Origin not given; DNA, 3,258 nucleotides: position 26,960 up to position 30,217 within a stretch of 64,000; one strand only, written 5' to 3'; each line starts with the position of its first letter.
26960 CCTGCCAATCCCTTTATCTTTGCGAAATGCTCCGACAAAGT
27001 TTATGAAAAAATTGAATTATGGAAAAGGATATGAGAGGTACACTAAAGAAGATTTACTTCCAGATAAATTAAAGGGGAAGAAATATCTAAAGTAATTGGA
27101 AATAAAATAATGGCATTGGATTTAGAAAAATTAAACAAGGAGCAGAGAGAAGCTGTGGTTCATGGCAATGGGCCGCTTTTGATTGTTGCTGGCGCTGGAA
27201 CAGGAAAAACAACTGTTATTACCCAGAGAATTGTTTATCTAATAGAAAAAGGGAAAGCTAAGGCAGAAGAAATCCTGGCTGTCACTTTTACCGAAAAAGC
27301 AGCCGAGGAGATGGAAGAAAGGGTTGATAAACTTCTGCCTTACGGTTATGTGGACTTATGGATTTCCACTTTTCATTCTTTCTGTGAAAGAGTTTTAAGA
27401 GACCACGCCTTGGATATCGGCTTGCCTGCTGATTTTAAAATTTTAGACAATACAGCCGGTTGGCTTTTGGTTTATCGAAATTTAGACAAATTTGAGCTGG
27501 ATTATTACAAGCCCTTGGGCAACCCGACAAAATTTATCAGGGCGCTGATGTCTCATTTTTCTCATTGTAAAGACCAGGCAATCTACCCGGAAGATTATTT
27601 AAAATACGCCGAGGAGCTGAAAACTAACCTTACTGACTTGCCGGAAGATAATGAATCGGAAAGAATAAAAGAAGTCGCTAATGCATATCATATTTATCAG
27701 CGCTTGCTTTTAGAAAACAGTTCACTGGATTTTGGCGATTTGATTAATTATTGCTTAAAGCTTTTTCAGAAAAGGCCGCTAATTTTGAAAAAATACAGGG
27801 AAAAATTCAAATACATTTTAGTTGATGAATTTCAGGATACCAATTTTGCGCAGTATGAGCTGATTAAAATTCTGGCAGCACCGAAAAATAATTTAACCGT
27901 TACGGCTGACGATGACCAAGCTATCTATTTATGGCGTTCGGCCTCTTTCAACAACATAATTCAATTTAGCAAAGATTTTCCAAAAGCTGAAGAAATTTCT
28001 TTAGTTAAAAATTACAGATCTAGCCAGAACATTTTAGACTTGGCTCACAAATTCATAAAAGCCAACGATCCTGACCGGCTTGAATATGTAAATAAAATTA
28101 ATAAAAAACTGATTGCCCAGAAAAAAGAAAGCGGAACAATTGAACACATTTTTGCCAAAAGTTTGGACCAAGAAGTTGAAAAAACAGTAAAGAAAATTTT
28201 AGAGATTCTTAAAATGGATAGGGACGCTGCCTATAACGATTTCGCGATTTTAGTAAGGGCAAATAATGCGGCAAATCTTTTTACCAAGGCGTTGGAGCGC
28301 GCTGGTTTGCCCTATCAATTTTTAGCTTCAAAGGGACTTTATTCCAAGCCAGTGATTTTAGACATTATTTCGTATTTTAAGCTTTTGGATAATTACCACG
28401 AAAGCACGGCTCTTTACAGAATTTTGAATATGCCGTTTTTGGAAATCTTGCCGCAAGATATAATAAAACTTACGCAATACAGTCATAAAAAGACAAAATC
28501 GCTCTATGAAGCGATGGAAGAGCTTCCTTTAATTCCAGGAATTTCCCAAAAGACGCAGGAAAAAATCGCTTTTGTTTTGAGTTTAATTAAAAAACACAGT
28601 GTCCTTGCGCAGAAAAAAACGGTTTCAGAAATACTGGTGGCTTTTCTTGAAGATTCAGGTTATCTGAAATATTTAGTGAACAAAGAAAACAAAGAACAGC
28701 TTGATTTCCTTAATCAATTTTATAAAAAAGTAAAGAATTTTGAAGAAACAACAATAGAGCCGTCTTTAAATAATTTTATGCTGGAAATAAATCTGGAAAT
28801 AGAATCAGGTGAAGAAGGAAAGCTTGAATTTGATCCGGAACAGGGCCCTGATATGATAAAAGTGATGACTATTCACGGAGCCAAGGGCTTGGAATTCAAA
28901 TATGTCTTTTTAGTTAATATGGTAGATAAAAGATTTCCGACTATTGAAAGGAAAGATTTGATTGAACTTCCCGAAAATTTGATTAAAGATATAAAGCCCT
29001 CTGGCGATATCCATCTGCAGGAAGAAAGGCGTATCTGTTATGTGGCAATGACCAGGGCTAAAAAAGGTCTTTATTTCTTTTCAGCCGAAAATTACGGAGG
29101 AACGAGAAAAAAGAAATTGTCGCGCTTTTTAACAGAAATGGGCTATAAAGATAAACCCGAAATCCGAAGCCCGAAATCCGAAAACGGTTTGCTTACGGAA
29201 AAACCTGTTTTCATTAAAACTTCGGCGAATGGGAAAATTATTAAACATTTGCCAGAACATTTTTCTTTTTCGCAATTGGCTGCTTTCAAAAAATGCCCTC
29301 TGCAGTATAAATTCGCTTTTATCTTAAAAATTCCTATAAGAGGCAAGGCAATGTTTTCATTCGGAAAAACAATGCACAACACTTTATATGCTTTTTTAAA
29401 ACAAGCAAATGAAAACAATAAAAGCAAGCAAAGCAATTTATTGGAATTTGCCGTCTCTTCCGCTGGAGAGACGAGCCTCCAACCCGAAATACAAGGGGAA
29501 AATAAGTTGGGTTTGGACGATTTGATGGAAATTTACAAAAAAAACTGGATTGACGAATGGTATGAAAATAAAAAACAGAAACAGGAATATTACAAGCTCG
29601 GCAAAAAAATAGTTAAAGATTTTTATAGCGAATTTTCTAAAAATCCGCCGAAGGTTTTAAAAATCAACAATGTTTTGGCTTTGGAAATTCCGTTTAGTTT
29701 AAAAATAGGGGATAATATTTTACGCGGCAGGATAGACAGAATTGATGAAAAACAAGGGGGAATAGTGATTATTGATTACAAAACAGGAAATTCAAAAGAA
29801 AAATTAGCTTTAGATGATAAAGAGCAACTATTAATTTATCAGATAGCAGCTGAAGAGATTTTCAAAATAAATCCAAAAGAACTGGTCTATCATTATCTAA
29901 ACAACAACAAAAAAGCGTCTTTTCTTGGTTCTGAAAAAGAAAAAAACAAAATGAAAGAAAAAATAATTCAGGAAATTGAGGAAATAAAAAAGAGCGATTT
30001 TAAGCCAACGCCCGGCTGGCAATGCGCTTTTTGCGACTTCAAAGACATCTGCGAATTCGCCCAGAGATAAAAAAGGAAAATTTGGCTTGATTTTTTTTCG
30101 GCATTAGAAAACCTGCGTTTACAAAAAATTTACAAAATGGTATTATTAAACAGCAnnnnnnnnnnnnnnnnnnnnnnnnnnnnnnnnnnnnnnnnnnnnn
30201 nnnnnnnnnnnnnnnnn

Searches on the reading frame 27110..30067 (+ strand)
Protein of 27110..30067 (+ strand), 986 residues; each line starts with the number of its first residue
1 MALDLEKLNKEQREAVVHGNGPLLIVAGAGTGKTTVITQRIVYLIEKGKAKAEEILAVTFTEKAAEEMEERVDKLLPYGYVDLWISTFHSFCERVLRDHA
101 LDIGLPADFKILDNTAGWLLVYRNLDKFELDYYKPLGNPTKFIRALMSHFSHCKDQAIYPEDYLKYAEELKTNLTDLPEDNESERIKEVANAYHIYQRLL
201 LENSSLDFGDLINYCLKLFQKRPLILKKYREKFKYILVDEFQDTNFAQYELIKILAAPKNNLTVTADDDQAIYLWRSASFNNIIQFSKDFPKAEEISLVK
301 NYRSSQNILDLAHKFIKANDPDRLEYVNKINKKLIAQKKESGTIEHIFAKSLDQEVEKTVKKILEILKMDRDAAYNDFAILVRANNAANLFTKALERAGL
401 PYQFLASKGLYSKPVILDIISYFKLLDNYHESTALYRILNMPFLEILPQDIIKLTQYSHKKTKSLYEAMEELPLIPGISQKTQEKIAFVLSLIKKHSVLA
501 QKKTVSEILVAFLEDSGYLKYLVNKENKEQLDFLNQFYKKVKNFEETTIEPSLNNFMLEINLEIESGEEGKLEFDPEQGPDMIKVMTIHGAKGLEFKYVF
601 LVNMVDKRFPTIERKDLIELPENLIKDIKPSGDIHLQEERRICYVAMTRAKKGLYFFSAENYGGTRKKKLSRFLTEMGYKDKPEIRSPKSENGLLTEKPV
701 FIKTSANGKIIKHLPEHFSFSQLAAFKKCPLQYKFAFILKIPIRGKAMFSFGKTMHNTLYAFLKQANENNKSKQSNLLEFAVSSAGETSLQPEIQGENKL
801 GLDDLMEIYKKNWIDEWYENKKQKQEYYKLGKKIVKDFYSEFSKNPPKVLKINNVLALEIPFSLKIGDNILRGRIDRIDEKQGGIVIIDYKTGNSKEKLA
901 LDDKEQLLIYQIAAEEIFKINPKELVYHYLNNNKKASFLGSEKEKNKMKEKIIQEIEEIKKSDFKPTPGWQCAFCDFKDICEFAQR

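Call 92: search_protein_families(library=pfam, proteins=[window:27110-30067:+], max_evalue=0.001)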
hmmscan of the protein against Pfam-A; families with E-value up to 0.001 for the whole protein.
window:27110-30067:+ (986 aa): 9 families
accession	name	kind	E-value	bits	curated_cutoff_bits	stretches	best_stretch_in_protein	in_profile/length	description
PF00580.27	UvrD-helicase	-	1.5e-82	277.8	23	1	8-291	1-271/271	UvrD/REP helicase N-terminal domain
PF13361.12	UvrD_C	-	3.6e-53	181.6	25.6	1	296-659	1-348/350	UvrD-like helicase C-terminal domain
PF12705.13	PDDEXK_1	-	3.2e-34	119.4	22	1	717-982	1-247/247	PD-(D/E)XK nuclease superfamily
PF13245.12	AAA_19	-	2.7e-22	79.8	25.1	1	12-274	1-132/134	AAA domain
PF13538.12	UvrD_C_2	-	1.2e-09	38.3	27.4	0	585-605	4-24/52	UvrD-like helicase C-terminal domain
PF13604.12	AAA_30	-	9.4e-06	25.9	27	1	7-72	1-66/191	AAA domain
PF01930.23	Cas_Cas4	-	1.2e-05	25.9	22.7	1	868-981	52-158/160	Domain of unknown function DUF83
PF01443.25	Viral_helicase1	-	4e-05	24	21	0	585-657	179-227/228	Viral superfamily 1 RNA helicase core domain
PF04851.21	ResIII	-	0.00056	20.3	22.5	0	14-77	17-78/164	Type III restriction enzyme, res subunit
